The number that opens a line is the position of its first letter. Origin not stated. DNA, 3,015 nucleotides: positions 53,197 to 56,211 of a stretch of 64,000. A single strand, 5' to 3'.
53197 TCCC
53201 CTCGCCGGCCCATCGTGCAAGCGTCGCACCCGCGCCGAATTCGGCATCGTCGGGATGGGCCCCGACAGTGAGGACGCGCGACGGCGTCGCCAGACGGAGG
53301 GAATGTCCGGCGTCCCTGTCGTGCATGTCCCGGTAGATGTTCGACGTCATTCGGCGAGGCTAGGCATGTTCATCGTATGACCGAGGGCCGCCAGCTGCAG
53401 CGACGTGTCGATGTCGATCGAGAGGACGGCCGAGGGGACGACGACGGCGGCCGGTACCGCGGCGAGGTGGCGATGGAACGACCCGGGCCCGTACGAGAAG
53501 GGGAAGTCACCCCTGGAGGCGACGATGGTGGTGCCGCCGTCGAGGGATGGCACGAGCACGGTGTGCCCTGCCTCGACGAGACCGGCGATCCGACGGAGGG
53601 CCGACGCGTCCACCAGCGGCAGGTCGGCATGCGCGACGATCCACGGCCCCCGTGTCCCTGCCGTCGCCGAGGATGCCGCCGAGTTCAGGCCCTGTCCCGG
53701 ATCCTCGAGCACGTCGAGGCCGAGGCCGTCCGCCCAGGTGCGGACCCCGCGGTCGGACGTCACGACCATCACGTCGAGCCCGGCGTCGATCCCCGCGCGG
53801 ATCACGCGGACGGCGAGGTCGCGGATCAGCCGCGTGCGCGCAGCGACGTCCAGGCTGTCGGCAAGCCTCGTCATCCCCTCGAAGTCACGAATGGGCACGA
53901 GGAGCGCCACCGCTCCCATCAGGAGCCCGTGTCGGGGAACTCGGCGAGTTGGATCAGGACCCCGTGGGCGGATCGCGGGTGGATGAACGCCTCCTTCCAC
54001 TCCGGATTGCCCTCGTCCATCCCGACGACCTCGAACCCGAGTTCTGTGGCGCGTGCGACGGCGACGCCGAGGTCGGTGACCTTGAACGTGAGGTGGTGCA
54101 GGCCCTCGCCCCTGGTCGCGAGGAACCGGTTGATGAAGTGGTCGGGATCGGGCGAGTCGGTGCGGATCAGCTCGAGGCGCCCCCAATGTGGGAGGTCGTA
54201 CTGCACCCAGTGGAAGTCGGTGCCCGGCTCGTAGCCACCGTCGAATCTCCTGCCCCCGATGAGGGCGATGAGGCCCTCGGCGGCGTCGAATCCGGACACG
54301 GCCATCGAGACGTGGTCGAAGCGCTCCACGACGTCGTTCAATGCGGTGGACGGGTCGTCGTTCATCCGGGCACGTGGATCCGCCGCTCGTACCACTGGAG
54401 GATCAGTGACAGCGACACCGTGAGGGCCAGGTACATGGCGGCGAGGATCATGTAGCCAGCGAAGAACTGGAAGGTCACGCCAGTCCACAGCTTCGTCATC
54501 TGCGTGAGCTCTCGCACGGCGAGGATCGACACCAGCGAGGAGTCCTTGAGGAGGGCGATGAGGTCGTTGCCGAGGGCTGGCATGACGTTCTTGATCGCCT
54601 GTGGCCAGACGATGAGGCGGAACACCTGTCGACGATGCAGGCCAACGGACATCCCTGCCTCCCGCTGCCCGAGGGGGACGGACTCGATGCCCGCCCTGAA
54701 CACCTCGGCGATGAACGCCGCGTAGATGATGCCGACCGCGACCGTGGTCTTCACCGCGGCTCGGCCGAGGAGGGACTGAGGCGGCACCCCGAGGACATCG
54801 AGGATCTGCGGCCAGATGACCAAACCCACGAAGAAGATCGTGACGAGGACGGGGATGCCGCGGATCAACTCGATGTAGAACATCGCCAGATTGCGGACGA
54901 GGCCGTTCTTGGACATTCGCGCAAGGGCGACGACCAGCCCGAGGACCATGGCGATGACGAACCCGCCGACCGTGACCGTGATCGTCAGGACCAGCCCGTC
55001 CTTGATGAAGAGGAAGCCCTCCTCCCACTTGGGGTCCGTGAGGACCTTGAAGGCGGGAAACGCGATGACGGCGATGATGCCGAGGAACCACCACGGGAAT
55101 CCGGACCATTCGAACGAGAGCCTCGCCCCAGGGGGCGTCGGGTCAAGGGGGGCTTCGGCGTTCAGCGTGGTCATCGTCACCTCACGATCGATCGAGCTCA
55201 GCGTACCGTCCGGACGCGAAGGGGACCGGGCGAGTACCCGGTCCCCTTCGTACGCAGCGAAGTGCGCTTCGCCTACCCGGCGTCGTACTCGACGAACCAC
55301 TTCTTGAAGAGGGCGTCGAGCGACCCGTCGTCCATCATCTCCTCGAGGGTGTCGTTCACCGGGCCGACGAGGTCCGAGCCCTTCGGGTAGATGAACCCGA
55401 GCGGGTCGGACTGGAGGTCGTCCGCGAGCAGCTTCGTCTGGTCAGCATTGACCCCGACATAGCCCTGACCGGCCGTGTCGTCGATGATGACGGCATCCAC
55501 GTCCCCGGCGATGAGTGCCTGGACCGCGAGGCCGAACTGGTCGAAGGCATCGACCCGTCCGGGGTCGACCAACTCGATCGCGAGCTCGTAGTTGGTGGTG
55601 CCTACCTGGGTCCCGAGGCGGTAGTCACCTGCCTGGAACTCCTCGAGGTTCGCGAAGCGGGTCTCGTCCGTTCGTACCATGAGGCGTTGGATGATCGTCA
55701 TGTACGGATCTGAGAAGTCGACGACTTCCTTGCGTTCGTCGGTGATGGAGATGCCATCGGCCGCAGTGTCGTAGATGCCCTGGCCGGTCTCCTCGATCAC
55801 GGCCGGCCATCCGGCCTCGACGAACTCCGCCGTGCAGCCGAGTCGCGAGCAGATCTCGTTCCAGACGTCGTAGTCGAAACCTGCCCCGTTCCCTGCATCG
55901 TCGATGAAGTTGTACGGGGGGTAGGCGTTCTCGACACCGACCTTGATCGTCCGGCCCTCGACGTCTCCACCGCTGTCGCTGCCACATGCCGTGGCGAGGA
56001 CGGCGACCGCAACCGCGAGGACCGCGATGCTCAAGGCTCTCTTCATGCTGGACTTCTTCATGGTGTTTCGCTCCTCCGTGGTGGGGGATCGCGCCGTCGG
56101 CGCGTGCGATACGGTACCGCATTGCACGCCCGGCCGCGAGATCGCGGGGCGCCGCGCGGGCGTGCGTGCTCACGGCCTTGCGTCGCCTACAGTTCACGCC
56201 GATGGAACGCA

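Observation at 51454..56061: Six-gene overlapping minus-strand operon mixing an ATPase-less amino-acid ABC transporter with VOC, CofC-like, PIG-L and saccharopine-dehydrogenase genes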

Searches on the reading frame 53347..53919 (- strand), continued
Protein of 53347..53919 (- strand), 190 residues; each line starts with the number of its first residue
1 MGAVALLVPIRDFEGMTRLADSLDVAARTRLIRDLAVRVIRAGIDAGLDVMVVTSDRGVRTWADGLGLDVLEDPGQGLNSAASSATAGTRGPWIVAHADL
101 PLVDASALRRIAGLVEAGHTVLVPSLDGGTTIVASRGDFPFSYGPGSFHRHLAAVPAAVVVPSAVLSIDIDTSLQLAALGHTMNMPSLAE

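Call 72: fold_search(model_id=the predicted structure, library=pdb)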
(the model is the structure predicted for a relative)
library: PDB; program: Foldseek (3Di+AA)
matches with E <= 10: 1363; with E <= 0.001: 207
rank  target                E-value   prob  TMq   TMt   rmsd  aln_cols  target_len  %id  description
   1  6bwg_A                4.8e-14  1.00  0.84  0.78   3.1       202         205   25  Crystal structure of native Rv2983 from Mycobacterium tuberculosis (released 2018-12-19)
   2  6bwh_A                6.6e-14  1.00  0.84  0.78   4.0       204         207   26  Crystal structure of Mycoibacterium tuberculosis Rv2983 in complex with PEP (released 2018-12-19)
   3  6bwg_B                8.0e-14  1.00  0.82  0.77   3.2       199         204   26  Crystal structure of native Rv2983 from Mycobacterium tuberculosis (released 2018-12-19)
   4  7p97_AAA              1.5e-13  1.00  0.85  0.80   2.2       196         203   27  Structure of 3-phospho-D-glycerate guanylyltransferase with product 3-GPPG bound (released 2022-02-02)
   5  7p97_BBB              2.0e-13  1.00  0.85  0.83   2.2       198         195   26  Structure of 3-phospho-D-glycerate guanylyltransferase with product 3-GPPG bound (released 2022-02-02)
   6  6bwg_C                3.8e-13  1.00  0.82  0.76   3.3       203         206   25  Crystal structure of native Rv2983 from Mycobacterium tuberculosis (released 2018-12-19)
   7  6bwh_C                4.6e-13  1.00  0.82  0.78   3.2       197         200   25  Crystal structure of Mycoibacterium tuberculosis Rv2983 in complex with PEP (released 2018-12-19)
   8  2i5e_A                1.6e-12  1.00  0.81  0.74   2.4       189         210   22  Crystal Structure of a Protein of Unknown Function MM2497 from Methanosarcina mazei Go1, Probable Nucleotidyltransfera (released 2006-09-26)
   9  3cgx                  1.2e-09  1.00  0.78  0.66   4.3       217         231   14  Crystal structure of putative nucleotide-diphospho-sugar transferase (YP_389115.1) from Desulfovibrio desulfuricans G20  (released 2008-03-18)
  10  1h6j_A                2.7e-07  1.00  0.64  0.52   6.2       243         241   13  The three-dimensional structure of capsule-specific CMP:2-keto-3-deoxy-manno-octonic acid synthetase from Escherichia  (released 2001-07-12)
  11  9t4z_B                4.2e-07  1.00  0.62  0.55  11.9       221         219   15  Crystal structure of PpNeuA CMP-Kdn synthetase (released 2026-03-11)
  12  2y6p_B                5.1e-07  1.00  0.63  0.53   8.4       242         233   15  Evidence for a Two-Metal-Ion-Mechanism in the Kdo- Cytidylyltransferase KdsB (released 2011-08-24)
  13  3oam_B                5.4e-07  1.00  0.67  0.52   5.7       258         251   14  Crystal structure of cytidylyltransferase from Vibrio cholerae (released 2010-09-22)
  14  9t4z_A                8.4e-07  1.00  0.59  0.51  11.9       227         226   15  Crystal structure of PpNeuA CMP-Kdn synthetase (released 2026-03-11)
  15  1hv9_A                9.5e-07  1.00  0.65  0.31   5.0       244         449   15  STRUCTURE OF E. COLI GLMU: ANALYSIS OF PYROPHOSPHORYLASE AND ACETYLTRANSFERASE ACTIVE SITES (released 2001-02-21)
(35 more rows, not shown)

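Call 73: search_dna_similar(query=P0117, collection=plasmids, mode=protein, max_evalue=0.001, max_rows=15)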
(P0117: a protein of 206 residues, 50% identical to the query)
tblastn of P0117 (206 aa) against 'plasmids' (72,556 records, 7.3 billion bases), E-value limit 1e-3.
Records with a match: 17; places in all: 17; records where one place covers at least 80% of the query: 14.
Best place of each record, by identity: <60% 17.
By first word of the organism name: Sinorhizobium 10; Paraburkholderia 2; Croceicoccus 2; Agrobacterium 1; Novosphingobium 1; Haladaptatus 1.
By predicted mobility (MOB-suite, as given by PLSDB): conjugative 13; non-mobilizable 3; mobilizable 1.
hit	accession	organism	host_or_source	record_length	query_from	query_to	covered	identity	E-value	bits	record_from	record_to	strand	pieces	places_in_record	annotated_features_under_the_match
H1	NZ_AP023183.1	Paraburkholderia sp. PGU19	Physopelta gutta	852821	1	187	91%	34.3%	6e-9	62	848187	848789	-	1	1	cofC: 2-phospho-L-lactate guanylyltransferase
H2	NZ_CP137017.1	Sinorhizobium fredii GR64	Phaseolus vulgaris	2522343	1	180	87%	34.2%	1e-6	55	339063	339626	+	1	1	record has no annotation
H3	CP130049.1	Sinorhizobium meliloti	Medicago,Cell culture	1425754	1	180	87%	32.8%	7e-8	59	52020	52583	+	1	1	cofC: 2-phospho-L-lactate guanylyltransferase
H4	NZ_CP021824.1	Sinorhizobium meliloti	Medicago truncatula,Single Cell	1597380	1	180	87%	32.8%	7e-8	59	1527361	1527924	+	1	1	none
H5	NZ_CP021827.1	Sinorhizobium meliloti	Medicago truncatula,Single Cell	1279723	1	180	87%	32.8%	7e-8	59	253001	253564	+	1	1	record has no annotation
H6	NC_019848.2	Sinorhizobium meliloti GR4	-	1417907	1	180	87%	32.8%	7e-8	59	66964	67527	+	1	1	record has no annotation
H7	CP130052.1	Sinorhizobium meliloti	Medicago,Cell culture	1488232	1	180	87%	32.8%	8e-8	59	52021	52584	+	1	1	cofC: 2-phospho-L-lactate guanylyltransferase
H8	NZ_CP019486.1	Sinorhizobium meliloti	alfalfa,single cell,nitrogen fixing ...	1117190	1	180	87%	32.8%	9e-8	59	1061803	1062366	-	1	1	record has no annotation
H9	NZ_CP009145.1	Sinorhizobium meliloti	Medicago orbicularis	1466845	1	180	87%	32.8%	9e-8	59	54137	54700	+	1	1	none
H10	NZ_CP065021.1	Sinorhizobium meliloti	Medicago sativa subsp. varia (Martyn) ...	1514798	1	180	87%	32.8%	9e-8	59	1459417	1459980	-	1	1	none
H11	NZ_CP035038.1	Sinorhizobium fredii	single cell,soil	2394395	1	180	87%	32.6%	5e-7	57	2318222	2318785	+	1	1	none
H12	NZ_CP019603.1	Croceicoccus marinus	-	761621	3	181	87%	32.1%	5e-6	54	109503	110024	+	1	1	cofC: 2-phospho-L-lactate guanylyltransferase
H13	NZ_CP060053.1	Croceicoccus marinus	prokaryote,marine sediment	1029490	3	181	87%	32.1%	5e-6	54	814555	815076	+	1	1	none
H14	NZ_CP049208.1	Agrobacterium rubi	Raspberry,cell culture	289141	5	181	86%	32.1%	1e-4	50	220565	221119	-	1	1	cofC: 2-phospho-L-lactate guanylyltransferase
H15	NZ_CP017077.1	Novosphingobium resinovorum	single cell,soil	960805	96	183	43%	40.4%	4e-7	57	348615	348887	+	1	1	cofC: 2-phospho-L-lactate guanylyltransferase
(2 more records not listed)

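Call 74: get_annotated_region(hit=H3, flank=8000)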
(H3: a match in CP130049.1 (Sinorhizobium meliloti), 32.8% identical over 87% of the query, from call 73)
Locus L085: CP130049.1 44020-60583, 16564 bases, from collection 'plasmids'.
description: Sinorhizobium meliloti strain R28 plasmid pSymA, complete sequence
organism: Sinorhizobium meliloti (NCBI taxid 382)
taxonomy: Bacteria; Pseudomonadota; Alphaproteobacteria; Hyphomicrobiales; Rhizobiaceae; Sinorhizobium; Sinorhizobium meliloti
host: -; source: Medicago,Cell culture; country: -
typing (MOB-suite, as given by PLSDB): conjugative; relaxase MOBQ; mating-pair formation MPF_T
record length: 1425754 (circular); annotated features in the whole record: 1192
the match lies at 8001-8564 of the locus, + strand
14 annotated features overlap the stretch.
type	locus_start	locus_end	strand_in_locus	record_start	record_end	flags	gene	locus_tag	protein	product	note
CDS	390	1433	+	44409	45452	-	pyrC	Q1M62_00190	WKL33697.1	dihydroorotase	-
CDS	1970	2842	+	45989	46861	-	-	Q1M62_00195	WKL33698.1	branched-chain amino acid ABC transporter permease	-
CDS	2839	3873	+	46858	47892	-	-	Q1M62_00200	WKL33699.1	branched-chain amino acid ABC transporter permease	-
CDS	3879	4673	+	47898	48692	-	-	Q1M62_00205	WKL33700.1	ABC transporter ATP-binding protein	-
CDS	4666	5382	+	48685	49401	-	-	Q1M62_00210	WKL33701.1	ABC transporter ATP-binding protein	-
CDS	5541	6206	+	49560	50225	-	npdG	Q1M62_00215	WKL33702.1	NADPH-dependent F420 reductase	-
CDS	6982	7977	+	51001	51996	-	cofD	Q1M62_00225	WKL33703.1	2-phospho-L-lactate transferase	-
CDS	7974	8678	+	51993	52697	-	cofC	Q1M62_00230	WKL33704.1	2-phospho-L-lactate guanylyltransferase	-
CDS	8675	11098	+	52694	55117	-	cofH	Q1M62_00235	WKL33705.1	5-amino-6-(D-ribitylamino)uracil--L-tyrosine 4-hydroxyphenyl transferase CofH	-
CDS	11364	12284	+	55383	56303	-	-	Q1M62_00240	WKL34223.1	CoA-transferase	-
CDS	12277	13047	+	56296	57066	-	-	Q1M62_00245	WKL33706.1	3-oxoadipate--succinyl-CoA transferase subunit B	-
CDS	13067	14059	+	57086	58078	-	-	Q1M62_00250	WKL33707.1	TIGR03619 family F420-dependent LLM class oxidoreductase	-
CDS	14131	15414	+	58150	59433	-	-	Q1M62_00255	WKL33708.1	ArgE/DapE family deacylase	-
CDS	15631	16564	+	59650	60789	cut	-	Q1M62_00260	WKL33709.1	Re/Si-specific NAD(P)(+) transhydrogenase subunit alpha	-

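Call 78: find_homologous_proteins(query=P0124, max_evalue=1e-10)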
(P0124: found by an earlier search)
Query P0124 (254 aa): 6182 proteins with E <= 1e-10 among 8000 candidates; the best 120 are listed.
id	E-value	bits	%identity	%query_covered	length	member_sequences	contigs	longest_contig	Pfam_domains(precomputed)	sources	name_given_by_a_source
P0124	2.7e-166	569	100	100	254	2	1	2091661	PF02585.23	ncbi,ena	-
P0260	4.5e-161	552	97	100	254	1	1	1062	PF02585.23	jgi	-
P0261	3.6e-147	507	90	100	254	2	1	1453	PF02585.23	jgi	jgi:LmbE family N-acetylglucosaminyl deacetylase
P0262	6.0e-132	457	81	100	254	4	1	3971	PF02585.23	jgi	jgi:LmbE family N-acetylglucosaminyl deacetylase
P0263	1.5e-102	361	67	99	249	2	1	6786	PF02585.23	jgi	jgi:LmbE family N-acetylglucosaminyl deacetylase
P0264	2.7e-101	356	67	93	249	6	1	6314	PF02585.23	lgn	-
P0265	1.7e-100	354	67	97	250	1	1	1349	PF02585.23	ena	-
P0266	3.0e-100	353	64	100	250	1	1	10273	PF02585.23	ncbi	ncbi:MAG: PIG-L family deacetylase [Actinomycetota bacterium]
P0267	2.0e-99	350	65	97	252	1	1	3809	PF02585.23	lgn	-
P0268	2.3e-99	350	64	100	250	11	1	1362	PF02585.23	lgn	-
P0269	3.5e-99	349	63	97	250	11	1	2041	PF02585.23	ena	-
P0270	8.5e-99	348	66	97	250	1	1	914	PF02585.23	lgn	-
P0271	1.0e-98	348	65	93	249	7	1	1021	PF02585.23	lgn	-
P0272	1.5e-98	347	64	100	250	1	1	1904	PF02585.23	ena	-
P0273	2.8e-98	347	64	98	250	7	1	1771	PF02585.23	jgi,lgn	jgi:LmbE family N-acetylglucosaminyl deacetylase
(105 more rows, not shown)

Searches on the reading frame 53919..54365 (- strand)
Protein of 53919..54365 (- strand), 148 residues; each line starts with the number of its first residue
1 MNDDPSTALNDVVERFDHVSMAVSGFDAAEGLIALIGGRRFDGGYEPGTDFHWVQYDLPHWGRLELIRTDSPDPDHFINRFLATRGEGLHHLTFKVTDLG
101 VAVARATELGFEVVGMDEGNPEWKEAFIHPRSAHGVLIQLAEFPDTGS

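Call 4: search_protein_families(library=pfam, proteins=[window:53919-54365:-], max_evalue=0.01)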
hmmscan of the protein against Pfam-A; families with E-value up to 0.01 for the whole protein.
window:53919-54365:- (148 aa): 3 families
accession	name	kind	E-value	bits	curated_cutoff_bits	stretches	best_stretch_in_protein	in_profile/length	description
PF13669.12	Glyoxalase_4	-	4.5e-09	37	27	1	17-127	1-109/109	Glyoxalase/Bleomycin resistance protein/Dioxygenase superfamily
PF13468.12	Glyoxalase_3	-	1.3e-07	32.3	25.1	1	16-137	1-131/176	Glyoxalase-like domain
PF00903.31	Glyoxalase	-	0.0045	17.8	20.6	1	69-139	54-120/121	Glyoxalase/Bleomycin resistance protein/Dioxygenase superfamily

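Call 5: search_protein_families(library=ncbifam, proteins=[window:53919-54365:-], max_evalue=0.01)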
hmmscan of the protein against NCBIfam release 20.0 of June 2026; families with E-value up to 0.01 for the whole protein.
window:53919-54365:- (148 aa): 2 families
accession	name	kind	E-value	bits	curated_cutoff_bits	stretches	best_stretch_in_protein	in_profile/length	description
TIGR03081.1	metmalonyl_epim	equivalog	1.1e-12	48.6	114.95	1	15-142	1-129/129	methylmalonyl-CoA epimerase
TIGR01263.1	4HPPD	equivalog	0.0038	16.8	277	1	60-118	44-102/353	4-hydroxyphenylpyruvate dioxygenase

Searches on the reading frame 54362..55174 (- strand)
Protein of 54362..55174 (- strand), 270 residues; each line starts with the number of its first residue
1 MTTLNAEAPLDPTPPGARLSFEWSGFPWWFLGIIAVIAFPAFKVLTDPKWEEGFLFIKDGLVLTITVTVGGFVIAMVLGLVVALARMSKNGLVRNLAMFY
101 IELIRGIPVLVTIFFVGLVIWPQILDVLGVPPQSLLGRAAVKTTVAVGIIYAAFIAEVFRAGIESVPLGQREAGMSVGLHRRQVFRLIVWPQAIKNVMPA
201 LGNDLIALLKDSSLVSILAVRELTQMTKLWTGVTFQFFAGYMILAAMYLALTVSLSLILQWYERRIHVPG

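Call 4: search_protein_families(library=pfam, proteins=[window:54362-55174:-], max_evalue=0.01)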
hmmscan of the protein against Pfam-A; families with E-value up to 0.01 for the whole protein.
window:54362-55174:- (270 aa): 1 family
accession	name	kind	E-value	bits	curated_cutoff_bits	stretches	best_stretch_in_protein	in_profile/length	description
PF00528.27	BPD_transp_1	-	4.8e-22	79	26.4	1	76-267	2-183/184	Binding-protein-dependent transport system inner membrane component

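Call 5: search_protein_families(library=ncbifam, proteins=[window:54362-55174:-], max_evalue=0.01)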
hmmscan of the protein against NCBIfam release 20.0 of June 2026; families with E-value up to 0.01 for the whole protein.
window:54362-55174:- (270 aa): 14 families
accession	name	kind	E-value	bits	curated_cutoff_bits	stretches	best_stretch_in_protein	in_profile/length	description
TIGR03003.1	ectoine_ehuD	equivalog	5.1e-41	140.9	205.2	1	59-265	15-211/212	ectoine/hydroxyectoine ABC transporter permease subunit EhuD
NF007028.0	PRK09494.1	equivalog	1e-34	120.3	303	1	58-268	16-218/219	glutamine ABC transporter permease GlnP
NF011680.0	PRK15100.1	equivalog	1.2e-33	116.8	300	1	56-266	14-214/222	cystine ABC transporter permease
TIGR03004.1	ectoine_ehuC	equivalog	2.9e-32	112.3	196.95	1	57-266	7-206/214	ectoine/hydroxyectoine ABC transporter permease subunit EhuC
NF011714.0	PRK15135.1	subfamily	1.6e-29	103.3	319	1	57-266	9-219/228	histidine ABC transporter permease HisQ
NF008337.0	PRK11123.1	equivalog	2.8e-29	102.3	277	2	143-266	107-230/238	arginine ABC transporter permease ArtQ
NF011687.0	PRK15107.1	equivalog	1.2e-27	97.3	318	1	56-265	15-222/224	glutamate/aspartate ABC transporter permease GltK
NF011651.0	PRK15069.1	subfamily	3.9e-22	78.8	306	1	59-265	21-227/237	histidine ABC transporter permease HisM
NF008336.0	PRK11122.1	equivalog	8.7e-22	77.9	248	1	56-266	7-215/222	arginine ABC transporter permease ArtM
TIGR01726.1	HEQRo_perm_3TM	subfamily_domain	6e-15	55.6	42.2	1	56-161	4-99/99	ABC transporter permease subunit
TIGR00974.1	3a0107s02c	equivalog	7e-10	38.5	193.45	1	55-198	50-187/272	phosphate ABC transporter permease PstA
TIGR02138.1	phosphate_pstC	equivalog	2.8e-07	29.9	196.45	1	42-200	40-212/296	phosphate ABC transporter permease subunit PstC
TIGR01097.1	PhnE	equivalog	3.1e-07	30.1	216.7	1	59-197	63-184/252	phosphonate ABC transporter, permease protein PhnE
NF008049.0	PRK10782.1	subfamily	0.00023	20.9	212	1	59-260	15-204/217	methionine ABC transporter permease MetI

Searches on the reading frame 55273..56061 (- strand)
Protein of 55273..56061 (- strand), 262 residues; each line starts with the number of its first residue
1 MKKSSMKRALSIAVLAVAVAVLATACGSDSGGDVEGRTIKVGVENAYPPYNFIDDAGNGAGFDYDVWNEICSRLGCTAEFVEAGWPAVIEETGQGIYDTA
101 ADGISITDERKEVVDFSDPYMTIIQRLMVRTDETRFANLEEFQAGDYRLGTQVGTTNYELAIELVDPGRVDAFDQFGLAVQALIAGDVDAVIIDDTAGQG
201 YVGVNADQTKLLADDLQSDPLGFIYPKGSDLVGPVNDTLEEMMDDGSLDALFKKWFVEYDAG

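Call 4: search_protein_families(library=pfam, proteins=[window:55273-56061:-], max_evalue=0.01)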
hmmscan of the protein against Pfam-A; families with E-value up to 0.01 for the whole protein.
window:55273-56061:- (262 aa): 2 families
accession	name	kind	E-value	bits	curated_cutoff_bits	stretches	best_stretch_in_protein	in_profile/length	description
PF00497.25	SBP_bac_3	-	3.2e-38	130.9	26.4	1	39-257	1-131/132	Bacterial extracellular solute-binding proteins, family 3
PF10613.14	Lig_chan-Glu_bd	-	9.9e-06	26.1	30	1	60-131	43-113/115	Ligated ion channel L-glutamate- and glycine-binding site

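Call 5: search_protein_families(library=ncbifam, proteins=[window:55273-56061:-], max_evalue=0.01)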
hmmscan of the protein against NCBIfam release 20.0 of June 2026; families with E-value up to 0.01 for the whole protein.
window:55273-56061:- (262 aa): 12 families
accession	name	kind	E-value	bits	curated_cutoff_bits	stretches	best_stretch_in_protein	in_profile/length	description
TIGR01096.1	3A0103s03R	subfamily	1.4e-34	119.7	256.35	1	17-256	4-250/250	lysine/arginine/ornithine ABC transporter substrate-binding protein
NF008426.0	PRK11260.1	equivalog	9e-30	103.8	312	1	4-256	4-260/266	cystine ABC transporter substrate-binding protein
NF007029.0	PRK09495.1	equivalog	2.2e-28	99.7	303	1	15-257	5-244/248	glutamine ABC transporter substrate-binding protein GlnH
NF041764.1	ArtI_Ecoli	equivalog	1.4e-18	67.2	522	1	27-256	11-241/243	arginine ABC transporter substrate-binding protein ArtI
NF041765.1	ArtJ_Ecoli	equivalog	5.7e-17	62.1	510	1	22-257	6-242/243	arginine ABC transporter substrate-binding protein ArtJ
NF052427.1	StpK7MSMEG_1200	equivalog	1.4e-16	60.1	900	1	35-258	361-587/601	serine/threonine protein kinase StpK7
NF011583.0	PRK15007.1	subfamily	1.7e-16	60.3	358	1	34-256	18-241/243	arginine ABC transporter substrate-binding protein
NF011586.0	PRK15010.1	equivalog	1.9e-15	57.1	440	1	15-256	6-253/260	lysine/arginine/ornithine ABC transporter substrate-binding protein ArgT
NF011965.0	PRK15437.1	equivalog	1.8e-13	50.7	459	1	36-256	25-253/260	histidine ABC transporter substrate-binding protein HisJ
NF008112.0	PRK10859.1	equivalog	1.7e-09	36.7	354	1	37-145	41-150/483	membrane-bound lytic murein transglycosylase MltF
NF008885.0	PRK11917.1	equivalog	8.4e-09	35.3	373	1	6-255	4-257/259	bifunctional adhesin/ABC transporter aspartate/glutamate-binding protein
TIGR02995.1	ectoine_ehuB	equivalog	1.9e-07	30.6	190.9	1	15-162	10-160/275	ectoine/hydroxyectoine ABC transporter substrate-binding protein EhuB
